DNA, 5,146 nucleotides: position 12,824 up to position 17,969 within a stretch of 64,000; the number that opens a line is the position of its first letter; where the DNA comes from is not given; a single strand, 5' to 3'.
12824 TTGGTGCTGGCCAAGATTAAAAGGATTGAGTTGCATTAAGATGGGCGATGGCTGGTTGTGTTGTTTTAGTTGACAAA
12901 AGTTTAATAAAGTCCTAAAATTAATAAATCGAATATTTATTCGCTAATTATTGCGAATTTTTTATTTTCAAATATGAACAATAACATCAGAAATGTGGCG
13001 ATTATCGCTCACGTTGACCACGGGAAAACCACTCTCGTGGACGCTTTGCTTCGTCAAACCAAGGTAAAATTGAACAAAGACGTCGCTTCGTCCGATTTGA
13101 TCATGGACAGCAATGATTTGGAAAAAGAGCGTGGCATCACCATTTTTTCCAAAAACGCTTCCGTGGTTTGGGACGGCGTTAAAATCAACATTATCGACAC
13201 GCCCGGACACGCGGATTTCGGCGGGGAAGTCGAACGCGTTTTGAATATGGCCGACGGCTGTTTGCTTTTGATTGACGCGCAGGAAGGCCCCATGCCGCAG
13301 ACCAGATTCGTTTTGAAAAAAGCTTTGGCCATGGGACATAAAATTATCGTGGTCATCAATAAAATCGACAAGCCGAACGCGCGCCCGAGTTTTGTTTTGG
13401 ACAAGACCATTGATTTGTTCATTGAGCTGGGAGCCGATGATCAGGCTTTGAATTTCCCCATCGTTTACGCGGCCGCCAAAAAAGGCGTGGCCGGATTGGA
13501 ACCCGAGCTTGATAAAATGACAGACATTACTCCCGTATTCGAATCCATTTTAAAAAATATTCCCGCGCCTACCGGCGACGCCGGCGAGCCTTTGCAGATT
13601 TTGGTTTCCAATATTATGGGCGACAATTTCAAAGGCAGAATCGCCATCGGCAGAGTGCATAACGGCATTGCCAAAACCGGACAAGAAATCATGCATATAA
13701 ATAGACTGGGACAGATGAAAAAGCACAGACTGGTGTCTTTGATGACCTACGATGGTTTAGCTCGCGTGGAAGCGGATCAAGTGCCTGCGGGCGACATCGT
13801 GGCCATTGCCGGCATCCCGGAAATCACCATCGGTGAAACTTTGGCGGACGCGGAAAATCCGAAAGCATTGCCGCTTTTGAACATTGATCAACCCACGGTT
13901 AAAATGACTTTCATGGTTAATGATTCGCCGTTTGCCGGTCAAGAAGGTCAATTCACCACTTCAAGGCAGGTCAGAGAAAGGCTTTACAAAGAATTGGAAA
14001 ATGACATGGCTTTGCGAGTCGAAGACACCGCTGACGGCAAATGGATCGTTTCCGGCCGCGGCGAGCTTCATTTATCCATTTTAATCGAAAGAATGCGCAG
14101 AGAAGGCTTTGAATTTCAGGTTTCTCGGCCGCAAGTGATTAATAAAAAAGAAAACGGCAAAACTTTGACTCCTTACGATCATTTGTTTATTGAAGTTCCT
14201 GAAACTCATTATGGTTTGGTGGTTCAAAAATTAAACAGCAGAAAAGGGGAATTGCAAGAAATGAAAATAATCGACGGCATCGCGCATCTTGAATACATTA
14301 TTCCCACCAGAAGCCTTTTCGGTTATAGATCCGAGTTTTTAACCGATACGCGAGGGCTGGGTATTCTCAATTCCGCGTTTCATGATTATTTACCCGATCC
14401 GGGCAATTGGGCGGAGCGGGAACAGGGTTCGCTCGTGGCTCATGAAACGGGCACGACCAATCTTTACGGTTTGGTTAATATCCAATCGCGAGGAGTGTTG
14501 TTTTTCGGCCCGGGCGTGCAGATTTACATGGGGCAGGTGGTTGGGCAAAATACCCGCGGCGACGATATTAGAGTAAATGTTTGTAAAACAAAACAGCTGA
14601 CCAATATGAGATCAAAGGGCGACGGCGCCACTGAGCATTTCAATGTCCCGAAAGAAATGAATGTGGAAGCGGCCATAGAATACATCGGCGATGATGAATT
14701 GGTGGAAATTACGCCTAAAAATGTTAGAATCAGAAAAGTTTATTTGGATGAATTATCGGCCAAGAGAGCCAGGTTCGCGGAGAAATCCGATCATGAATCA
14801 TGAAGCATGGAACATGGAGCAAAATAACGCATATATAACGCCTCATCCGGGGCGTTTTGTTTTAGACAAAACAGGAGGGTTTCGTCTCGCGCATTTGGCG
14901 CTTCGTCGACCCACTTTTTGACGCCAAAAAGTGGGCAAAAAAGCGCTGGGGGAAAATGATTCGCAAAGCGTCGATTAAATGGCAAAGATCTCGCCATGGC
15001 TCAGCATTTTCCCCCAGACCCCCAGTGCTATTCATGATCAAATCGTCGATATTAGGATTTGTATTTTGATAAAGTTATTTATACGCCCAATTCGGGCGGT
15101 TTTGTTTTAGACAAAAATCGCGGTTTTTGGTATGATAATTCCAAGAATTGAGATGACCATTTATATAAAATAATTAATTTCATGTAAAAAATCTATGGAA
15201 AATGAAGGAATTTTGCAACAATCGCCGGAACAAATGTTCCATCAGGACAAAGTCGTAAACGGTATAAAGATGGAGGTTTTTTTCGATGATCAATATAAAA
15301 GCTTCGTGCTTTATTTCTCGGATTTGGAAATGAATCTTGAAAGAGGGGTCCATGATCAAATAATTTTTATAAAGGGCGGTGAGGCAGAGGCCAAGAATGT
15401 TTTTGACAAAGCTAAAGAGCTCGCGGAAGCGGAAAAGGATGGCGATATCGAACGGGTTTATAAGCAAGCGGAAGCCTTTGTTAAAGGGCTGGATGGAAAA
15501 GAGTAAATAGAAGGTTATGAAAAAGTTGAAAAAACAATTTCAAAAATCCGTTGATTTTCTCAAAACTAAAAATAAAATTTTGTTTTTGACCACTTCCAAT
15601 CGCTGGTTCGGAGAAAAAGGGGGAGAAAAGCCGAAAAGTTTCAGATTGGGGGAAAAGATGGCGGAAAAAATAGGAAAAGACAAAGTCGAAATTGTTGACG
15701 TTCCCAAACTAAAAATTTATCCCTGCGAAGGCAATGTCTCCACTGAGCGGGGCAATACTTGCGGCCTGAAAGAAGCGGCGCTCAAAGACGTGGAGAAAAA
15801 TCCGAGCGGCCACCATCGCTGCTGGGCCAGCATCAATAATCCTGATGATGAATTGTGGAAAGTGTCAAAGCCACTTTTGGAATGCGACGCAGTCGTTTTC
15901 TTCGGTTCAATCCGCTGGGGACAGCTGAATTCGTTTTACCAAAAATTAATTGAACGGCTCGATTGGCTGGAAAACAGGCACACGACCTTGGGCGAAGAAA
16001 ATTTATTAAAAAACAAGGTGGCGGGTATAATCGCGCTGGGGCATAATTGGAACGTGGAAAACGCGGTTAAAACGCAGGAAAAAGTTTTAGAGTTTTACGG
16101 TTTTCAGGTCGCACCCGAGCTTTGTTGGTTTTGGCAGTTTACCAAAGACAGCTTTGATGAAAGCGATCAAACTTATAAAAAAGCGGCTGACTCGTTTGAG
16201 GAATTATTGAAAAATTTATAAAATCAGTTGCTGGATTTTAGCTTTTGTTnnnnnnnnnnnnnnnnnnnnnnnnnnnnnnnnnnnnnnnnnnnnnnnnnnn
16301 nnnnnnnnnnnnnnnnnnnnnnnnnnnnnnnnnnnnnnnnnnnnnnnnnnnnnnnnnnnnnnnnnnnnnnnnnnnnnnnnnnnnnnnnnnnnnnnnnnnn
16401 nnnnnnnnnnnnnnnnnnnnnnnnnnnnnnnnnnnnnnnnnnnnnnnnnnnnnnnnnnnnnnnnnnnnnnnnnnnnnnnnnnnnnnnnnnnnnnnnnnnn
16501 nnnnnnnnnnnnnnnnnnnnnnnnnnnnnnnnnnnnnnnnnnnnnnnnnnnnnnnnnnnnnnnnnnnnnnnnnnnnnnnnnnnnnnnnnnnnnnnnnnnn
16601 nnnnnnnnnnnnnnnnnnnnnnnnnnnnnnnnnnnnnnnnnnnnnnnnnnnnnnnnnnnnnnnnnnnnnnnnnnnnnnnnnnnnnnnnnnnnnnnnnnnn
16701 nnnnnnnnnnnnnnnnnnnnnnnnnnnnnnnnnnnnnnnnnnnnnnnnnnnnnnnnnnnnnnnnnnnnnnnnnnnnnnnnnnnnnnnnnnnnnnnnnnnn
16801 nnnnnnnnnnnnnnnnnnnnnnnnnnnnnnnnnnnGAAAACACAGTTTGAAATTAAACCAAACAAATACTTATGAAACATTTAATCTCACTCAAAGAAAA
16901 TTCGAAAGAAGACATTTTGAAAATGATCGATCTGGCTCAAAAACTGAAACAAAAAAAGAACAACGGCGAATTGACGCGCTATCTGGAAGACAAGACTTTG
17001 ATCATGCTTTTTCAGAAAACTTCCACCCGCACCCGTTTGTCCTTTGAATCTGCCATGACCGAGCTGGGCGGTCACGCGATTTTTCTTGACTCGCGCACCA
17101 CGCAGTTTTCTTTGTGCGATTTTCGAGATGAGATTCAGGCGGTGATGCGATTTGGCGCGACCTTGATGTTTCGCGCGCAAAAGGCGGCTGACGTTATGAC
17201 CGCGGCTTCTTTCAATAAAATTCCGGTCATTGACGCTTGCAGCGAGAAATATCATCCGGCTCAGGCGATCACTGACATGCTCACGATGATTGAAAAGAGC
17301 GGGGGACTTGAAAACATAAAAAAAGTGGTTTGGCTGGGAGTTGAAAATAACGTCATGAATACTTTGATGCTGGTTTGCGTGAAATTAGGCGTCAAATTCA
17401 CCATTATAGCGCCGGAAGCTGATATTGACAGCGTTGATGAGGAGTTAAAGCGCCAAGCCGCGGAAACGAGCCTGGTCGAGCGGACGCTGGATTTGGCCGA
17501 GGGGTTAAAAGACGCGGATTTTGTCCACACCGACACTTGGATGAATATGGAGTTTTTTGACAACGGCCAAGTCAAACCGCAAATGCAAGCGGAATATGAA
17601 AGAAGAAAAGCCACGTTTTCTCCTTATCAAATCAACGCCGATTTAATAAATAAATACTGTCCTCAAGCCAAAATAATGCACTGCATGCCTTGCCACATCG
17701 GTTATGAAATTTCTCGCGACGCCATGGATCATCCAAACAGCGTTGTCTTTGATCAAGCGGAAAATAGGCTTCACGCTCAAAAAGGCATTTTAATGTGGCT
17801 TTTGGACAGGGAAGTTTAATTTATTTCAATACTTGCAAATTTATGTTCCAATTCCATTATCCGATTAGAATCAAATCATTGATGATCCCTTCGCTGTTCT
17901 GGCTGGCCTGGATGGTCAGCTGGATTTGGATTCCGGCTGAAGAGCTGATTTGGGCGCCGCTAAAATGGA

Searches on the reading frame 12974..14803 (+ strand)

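Call 12: search_protein_families(library=pfam, proteins=[window:12974-14803:+], max_evalue=0.001)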
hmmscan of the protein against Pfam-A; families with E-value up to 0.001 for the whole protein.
window:12974-14803:+ (609 aa): 7 families
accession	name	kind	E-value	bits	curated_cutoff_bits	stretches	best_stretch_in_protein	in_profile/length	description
PF00009.33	GTP_EFTU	-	6.7e-54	182.8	26.5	1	4-192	2-182/188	Elongation factor Tu GTP binding domain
PF21018.2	BipA_C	-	3.7e-40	136.6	23.8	1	484-592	1-109/110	TypA/BipA C-terminal domain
PF00679.30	EFG_C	-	3.1e-17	62.8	27.9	1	400-481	5-87/89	Elongation factor G C-terminus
PF03144.31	GTP_EFTU_D2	-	2.6e-11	44.2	30.3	1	221-291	1-73/73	Elongation factor Tu domain 2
PF22042.2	EF-G_D2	-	1.9e-09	37.9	27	1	207-291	2-82/84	Elongation factor G domain 2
PF01926.29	MMR_HSR1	-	3e-07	31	21.9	1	8-130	2-113/113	50S ribosome-binding GTPase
PF14492.12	EFG_III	-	1.2e-06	28.9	27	1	331-383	19-73/75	Elongation Factor G, domain III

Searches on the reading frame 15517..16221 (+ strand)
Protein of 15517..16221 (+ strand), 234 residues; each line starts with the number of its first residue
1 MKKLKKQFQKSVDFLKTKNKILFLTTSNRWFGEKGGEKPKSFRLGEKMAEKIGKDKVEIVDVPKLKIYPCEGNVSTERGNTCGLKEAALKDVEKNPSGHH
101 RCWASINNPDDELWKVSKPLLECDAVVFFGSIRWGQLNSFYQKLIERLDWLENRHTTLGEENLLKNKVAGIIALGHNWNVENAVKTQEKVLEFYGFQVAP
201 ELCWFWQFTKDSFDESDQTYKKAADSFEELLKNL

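Call 12: search_protein_families(library=pfam, proteins=[window:15517-16221:+], max_evalue=0.001)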
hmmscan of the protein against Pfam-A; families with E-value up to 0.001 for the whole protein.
window:15517-16221:+ (234 aa): 1 family
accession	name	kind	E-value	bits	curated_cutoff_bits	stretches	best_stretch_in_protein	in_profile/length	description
PF03358.20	FMN_red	-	0.00082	19.4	24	0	96-206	45-147/152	NADPH-dependent FMN reductase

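Call 57: search_protein_families(library=ncbifam, proteins=[window:15517-16221:+], max_evalue=0.0001)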
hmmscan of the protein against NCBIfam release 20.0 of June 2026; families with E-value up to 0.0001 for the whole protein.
window:15517-16221:+ (234 aa): 0 families

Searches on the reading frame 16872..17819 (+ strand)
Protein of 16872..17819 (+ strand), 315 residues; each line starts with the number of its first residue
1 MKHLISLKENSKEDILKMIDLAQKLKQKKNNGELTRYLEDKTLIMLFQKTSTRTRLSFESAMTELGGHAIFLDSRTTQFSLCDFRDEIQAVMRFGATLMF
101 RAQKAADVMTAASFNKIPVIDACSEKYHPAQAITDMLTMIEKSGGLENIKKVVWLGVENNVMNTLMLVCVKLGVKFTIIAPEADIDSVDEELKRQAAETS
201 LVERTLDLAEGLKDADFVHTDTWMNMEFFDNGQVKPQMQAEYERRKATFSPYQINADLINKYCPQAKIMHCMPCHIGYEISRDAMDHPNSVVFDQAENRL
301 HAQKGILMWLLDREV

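Call 12: search_protein_families(library=pfam, proteins=[window:16872-17819:+], max_evalue=0.001)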
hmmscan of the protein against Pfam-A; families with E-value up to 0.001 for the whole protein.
window:16872-17819:+ (315 aa): 2 families
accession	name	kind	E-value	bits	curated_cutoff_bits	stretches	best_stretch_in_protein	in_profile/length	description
PF00185.30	OTCace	-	3.5e-40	138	29.4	1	150-310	3-157/157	Aspartate/ornithine carbamoyltransferase, Asp/Orn binding domain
PF02729.26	OTCace_N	-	9.2e-37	126.8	29.9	1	2-141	1-148/148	Aspartate/ornithine carbamoyltransferase, carbamoyl-P binding domain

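Call 57: search_protein_families(library=ncbifam, proteins=[window:16872-17819:+], max_evalue=0.0001)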
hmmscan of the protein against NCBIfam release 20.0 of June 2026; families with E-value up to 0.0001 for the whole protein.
window:16872-17819:+ (315 aa): 16 families
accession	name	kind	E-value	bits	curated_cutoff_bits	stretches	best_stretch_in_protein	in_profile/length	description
NF001986.0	PRK00779.1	subfamily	3.4e-85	285.9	306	1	1-312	5-305/307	ornithine carbamoyltransferase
TIGR00658.1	orni_carb_tr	equivalog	2.1e-82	276.7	280.85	1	2-311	1-303/304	ornithine carbamoyltransferase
NF011379.0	PRK14804.1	equivalog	3.1e-78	263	373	1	1-312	6-310/311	ornithine carbamoyltransferase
TIGR04384.1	putr_carbamoyl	exception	2e-71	240.8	500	1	3-313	1-309/330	putrescine carbamoyltransferase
NF011380.0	PRK14805.1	equivalog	1.2e-63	215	421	1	1-312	1-301/302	ornithine carbamoyltransferase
NF002470.0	PRK01713.1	equivalog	3.1e-45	155.1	545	1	2-275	8-278/334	ornithine carbamoyltransferase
NF003286.0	PRK04284.1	subfamily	1e-43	149.8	515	1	3-275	8-277/332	ornithine carbamoyltransferase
NF002032.1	PRK00856.1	equivalog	8.2e-39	133.6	263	1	2-309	1-295/297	aspartate carbamoyltransferase catalytic subunit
NF009213.0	PRK12562.1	subfamily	1.9e-36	126.1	559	1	2-274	7-277/334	ornithine carbamoyltransferase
TIGR00670.1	asp_carb_tr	equivalog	2.9e-35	121.9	236.95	1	2-309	1-301/304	aspartate carbamoyltransferase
NF003384.0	PRK04523.1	equivalog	3.4e-35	121.7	288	2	85-312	106-334/336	N-acetylornithine carbamoyltransferase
NF008853.0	PRK11891.1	equivalog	9.4e-21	73.9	560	1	5-310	92-397/430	aspartate carbamoyltransferase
NF006046.0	PRK08192.1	equivalog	1.5e-19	70.4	512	1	2-304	7-310/339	aspartate carbamoyltransferase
TIGR03316.1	ygeW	equivalog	2.8e-14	52.8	500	1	9-302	26-356/391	knotted carbamoyltransferase YgeW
NF005538.0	PRK07200.1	equivalog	3.9e-13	49.2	453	2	8-95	28-115/396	knotted carbamoyltransferase YgeW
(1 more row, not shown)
